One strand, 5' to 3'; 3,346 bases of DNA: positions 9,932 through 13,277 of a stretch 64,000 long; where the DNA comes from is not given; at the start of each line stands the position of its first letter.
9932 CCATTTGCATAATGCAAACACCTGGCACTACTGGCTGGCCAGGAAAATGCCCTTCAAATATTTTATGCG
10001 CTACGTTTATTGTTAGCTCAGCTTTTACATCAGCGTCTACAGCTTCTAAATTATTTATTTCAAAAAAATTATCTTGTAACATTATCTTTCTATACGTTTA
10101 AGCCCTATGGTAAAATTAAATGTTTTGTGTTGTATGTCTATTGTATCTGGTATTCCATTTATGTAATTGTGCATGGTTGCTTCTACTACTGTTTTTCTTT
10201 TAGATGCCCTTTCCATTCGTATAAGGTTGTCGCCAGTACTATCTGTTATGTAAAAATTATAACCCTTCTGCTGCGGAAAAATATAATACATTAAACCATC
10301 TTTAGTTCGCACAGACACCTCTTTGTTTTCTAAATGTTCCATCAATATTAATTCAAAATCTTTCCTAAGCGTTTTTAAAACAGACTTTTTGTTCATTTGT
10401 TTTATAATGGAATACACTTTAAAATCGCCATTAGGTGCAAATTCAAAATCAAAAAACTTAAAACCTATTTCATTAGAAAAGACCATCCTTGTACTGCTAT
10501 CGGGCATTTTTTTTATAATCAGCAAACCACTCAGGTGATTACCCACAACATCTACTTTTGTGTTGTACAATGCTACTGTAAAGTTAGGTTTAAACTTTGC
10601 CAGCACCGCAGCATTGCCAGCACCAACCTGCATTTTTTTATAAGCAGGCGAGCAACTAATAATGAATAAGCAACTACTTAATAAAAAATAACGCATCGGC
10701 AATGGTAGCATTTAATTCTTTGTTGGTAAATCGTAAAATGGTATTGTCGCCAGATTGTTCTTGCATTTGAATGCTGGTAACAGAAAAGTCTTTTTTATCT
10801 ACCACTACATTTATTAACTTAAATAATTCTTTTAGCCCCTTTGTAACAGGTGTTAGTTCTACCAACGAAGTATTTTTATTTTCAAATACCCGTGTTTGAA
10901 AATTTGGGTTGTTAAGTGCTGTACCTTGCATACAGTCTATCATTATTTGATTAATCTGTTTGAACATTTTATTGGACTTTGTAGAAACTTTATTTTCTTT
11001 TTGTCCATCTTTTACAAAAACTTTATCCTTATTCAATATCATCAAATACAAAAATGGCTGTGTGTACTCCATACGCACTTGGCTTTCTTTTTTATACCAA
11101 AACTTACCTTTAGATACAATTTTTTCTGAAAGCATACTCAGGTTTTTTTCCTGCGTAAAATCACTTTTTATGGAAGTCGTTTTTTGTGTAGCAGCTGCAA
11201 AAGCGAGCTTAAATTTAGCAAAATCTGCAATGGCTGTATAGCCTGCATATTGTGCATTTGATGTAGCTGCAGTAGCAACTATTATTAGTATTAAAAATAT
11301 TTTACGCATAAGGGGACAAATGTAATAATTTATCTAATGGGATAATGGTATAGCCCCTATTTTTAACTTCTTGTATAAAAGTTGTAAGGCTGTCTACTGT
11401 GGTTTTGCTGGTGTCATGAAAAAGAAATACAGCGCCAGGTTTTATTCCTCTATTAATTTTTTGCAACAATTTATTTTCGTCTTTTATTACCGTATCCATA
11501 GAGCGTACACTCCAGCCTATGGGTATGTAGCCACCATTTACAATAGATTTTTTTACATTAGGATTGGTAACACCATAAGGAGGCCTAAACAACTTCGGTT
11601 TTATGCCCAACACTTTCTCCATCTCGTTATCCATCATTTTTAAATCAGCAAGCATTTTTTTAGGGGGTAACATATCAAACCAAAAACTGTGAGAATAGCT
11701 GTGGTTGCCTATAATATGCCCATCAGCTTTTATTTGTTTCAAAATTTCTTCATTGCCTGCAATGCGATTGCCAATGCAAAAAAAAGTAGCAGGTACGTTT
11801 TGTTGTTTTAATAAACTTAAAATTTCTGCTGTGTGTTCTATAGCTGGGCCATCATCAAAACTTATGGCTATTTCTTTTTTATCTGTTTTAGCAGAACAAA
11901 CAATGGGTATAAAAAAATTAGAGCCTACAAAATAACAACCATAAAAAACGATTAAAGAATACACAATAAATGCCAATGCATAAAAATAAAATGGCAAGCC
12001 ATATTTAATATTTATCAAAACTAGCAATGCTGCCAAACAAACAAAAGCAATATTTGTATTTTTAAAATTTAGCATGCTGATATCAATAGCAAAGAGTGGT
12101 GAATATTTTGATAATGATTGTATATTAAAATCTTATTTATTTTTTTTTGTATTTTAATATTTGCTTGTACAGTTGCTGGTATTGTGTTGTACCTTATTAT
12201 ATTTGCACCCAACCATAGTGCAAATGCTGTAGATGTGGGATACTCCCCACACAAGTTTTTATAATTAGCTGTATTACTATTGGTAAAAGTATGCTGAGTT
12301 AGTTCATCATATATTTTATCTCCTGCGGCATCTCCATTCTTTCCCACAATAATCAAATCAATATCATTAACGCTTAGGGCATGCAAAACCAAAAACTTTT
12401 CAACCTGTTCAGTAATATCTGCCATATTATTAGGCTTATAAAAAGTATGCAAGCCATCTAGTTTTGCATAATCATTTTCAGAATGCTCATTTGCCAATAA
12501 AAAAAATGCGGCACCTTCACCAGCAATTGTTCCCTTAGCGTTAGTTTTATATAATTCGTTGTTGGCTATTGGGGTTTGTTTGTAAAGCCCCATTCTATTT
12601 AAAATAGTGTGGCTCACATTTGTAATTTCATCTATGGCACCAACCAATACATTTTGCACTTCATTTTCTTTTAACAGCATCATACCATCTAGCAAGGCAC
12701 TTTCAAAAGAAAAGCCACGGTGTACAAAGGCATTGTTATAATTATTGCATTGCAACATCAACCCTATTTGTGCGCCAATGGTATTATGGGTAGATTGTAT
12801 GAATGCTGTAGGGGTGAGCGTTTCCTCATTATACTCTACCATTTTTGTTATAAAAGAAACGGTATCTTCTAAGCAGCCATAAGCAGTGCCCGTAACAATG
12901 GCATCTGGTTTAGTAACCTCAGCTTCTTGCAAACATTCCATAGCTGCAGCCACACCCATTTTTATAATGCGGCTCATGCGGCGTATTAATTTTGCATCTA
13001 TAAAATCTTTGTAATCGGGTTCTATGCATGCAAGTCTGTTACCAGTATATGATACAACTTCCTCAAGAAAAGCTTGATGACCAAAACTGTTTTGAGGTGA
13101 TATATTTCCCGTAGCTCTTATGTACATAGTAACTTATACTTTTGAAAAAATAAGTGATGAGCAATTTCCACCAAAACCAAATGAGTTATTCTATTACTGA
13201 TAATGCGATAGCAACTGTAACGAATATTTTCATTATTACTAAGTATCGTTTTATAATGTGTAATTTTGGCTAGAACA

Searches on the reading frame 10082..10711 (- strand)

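Call 7: search_protein_families(library=pfam, proteins=[window:10082-10711:-], max_evalue=0.01)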
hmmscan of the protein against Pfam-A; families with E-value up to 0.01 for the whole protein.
window:10082-10711:- (209 aa): 0 families

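Call 88: search_protein_families(library=ncbifam, proteins=[window:10082-10711:-], max_evalue=0.00001)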
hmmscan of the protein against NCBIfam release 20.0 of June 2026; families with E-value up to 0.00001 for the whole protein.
window:10082-10711:- (209 aa): 1 family
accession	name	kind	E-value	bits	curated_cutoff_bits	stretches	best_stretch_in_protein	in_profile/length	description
NF053540.1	LolB2_flexi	equivalog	6.7e-37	127.2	60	1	7-207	1-203/203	flexirubin biosynthesis protein LolB2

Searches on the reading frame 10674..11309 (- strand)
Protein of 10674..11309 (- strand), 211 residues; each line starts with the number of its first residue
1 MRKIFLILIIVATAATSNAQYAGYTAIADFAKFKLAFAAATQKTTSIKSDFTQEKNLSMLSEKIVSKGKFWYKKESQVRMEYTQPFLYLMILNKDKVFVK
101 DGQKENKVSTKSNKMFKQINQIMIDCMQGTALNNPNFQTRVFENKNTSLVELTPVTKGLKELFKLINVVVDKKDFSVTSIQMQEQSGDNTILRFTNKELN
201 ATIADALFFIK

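Call 7: search_protein_families(library=pfam, proteins=[window:10674-11309:-], max_evalue=0.01)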
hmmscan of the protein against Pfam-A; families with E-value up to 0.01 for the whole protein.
window:10674-11309:- (211 aa): 1 family
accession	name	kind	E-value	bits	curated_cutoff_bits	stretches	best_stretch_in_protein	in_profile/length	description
PF03548.22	LolA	-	1.5e-13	51.3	23.6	1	43-210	2-164/165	Outer membrane lipoprotein carrier protein LolA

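Call 88: search_protein_families(library=ncbifam, proteins=[window:10674-11309:-], max_evalue=0.00001)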
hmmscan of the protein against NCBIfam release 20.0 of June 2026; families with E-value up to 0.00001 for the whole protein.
window:10674-11309:- (211 aa): 2 families
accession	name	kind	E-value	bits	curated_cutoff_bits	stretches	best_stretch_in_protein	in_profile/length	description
NF053544.1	LolA2_flexi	equivalog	5e-64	215.5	125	1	1-208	1-206/208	flexirubin biosynthesis/transport protein LolA2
TIGR00547.2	lolA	equivalog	5.7e-12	45.5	112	1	27-208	14-189/202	outer membrane lipoprotein periplasmic chaperone LolA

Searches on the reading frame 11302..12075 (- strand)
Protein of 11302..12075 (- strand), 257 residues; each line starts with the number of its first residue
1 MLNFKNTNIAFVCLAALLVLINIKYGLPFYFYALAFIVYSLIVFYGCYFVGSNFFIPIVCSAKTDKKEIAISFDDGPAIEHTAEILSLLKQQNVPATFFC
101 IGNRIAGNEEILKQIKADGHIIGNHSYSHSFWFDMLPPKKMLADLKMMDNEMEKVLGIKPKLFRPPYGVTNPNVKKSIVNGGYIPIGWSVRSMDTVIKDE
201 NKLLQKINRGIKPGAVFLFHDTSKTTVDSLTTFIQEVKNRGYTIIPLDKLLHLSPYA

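Call 34: find_encoding_contigs(protein=window:11302-12075:-, flank=10000, max_places=10)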
Protein window:11302-12075:- (257 aa): 1 contig read that carries it; 1 place shown.
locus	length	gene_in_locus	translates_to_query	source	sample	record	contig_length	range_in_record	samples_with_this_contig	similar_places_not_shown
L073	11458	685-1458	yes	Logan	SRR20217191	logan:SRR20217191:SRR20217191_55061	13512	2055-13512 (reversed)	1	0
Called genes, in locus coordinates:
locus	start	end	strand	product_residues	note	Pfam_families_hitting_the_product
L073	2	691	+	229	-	?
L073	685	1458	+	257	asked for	PF01522:Polysacc_deac_1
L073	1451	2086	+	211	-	PF03548:LolA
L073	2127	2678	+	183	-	-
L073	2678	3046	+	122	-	PF07977:FabA, PF22818:ApeI-like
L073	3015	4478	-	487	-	PF00999:Na_H_Exchanger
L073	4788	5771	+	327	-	PF14391:DUF4421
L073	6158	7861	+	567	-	PF00890:FAD_binding_2, PF01266:DAO (weak), PF01593:Amino_oxidase, PF01946:Thi4 (weak), PF03486:HI0933_like (faint), PF07992:Pyr_redox_2 (weak), PF12831:FAD_oxidored (weak), PF13450:NAD_binding_8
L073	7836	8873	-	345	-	-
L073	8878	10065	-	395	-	PF00109:ketoacyl-synt, PF00108:Thiolase_N (weak), PF02801:Ketoacyl-synt_C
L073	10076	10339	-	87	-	PF00550:PP-binding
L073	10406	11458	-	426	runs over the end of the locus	PF12679:ABC2_membrane_2 (weak), PF12698:ABC2_membrane_3, PF01061:ABC2_membrane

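Call 88: search_protein_families(library=ncbifam, proteins=[window:11302-12075:-], max_evalue=0.00001)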
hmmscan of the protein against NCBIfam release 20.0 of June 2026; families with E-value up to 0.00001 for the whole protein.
window:11302-12075:- (257 aa): 8 families
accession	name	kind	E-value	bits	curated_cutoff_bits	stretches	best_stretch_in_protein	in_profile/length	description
TIGR02764.1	spore_ybaN_pdaB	equivalog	6e-43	146.8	237.4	1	63-251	2-191/191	polysaccharide deacetylase family sporulation protein PdaB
NF045820.1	PgAcgDacpgdA_Strep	equivalog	3.6e-40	138.1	800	1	62-251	263-448/463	peptidoglycan-N-acetylglucosamine deacetylase PgdA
TIGR02884.1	spore_pdaA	equivalog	5.7e-35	121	298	1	63-250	33-223/224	delta-lactam-biosynthetic de-N-acetylase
NF045821.1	PgAcgDacpgdA1_Bac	equivalog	6.7e-32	110.5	400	1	63-252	84-276/282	peptidoglycan-N-acetylglucosamine deacetylase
TIGR02873.1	spore_ylxY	hypoth_equivalog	8.1e-30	103.9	391.5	1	63-251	81-267/268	probable sporulation protein, polysaccharide deacetylase family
TIGR04243.1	nodulat_NodB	equivalog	9.5e-28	97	240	1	67-226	2-161/197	chitooligosaccharide deacetylase NodB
NF045822.1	PgAcgDacpgdA2_Bac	equivalog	9.3e-27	94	400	1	69-244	72-255/274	peptidoglycan-N-acetylglucosamine deacetylase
TIGR03006.1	pepcterm_polyde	equivalog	1.5e-08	34.1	276.2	1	80-170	34-124/272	XrtA system polysaccharide deacetylase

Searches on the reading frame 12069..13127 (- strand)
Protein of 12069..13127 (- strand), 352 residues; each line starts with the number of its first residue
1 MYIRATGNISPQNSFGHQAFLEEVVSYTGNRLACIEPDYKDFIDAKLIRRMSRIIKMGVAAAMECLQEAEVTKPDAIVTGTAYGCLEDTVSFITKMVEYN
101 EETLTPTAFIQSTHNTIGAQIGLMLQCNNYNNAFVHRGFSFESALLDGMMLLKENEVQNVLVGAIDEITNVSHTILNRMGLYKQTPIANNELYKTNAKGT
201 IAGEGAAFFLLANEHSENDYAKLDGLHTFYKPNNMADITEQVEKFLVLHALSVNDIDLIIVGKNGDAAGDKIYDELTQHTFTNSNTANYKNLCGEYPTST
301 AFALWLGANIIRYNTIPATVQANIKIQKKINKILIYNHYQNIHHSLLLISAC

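Call 6: search_protein_families(library=pfam, proteins=[window:12069-13127:-], max_evalue=0.01)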
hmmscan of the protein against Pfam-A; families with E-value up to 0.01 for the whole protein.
window:12069-13127:- (352 aa): 2 families
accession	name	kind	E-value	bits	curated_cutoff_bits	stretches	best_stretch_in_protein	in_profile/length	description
PF13723.12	Ketoacyl-synt_2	-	7.2e-13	49.1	25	1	41-173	20-146/223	Beta-ketoacyl synthase, N-terminal domain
PF00109.32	ketoacyl-synt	-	7.1e-07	29.5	20.8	1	44-214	79-249/252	Beta-ketoacyl synthase, N-terminal domain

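Call 21: find_encoding_contigs(protein=window:12069-13127:-, flank=10000, max_places=10)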
Protein window:12069-13127:- (352 aa): no gene with exactly this product is on record in the collection.

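Call 88: search_protein_families(library=ncbifam, proteins=[window:12069-13127:-], max_evalue=0.00001)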
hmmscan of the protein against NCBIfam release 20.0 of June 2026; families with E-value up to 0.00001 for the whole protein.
window:12069-13127:- (352 aa): 2 families
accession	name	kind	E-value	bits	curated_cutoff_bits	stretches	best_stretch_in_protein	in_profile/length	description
TIGR03150.1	fabF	equivalog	1.9e-11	43.3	493.75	1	38-216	55-244/407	beta-ketoacyl-ACP synthase II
NF005589.0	PRK07314.1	subfamily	7.5e-09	34.8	387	1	38-220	58-251/413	beta-ketoacyl-ACP synthase II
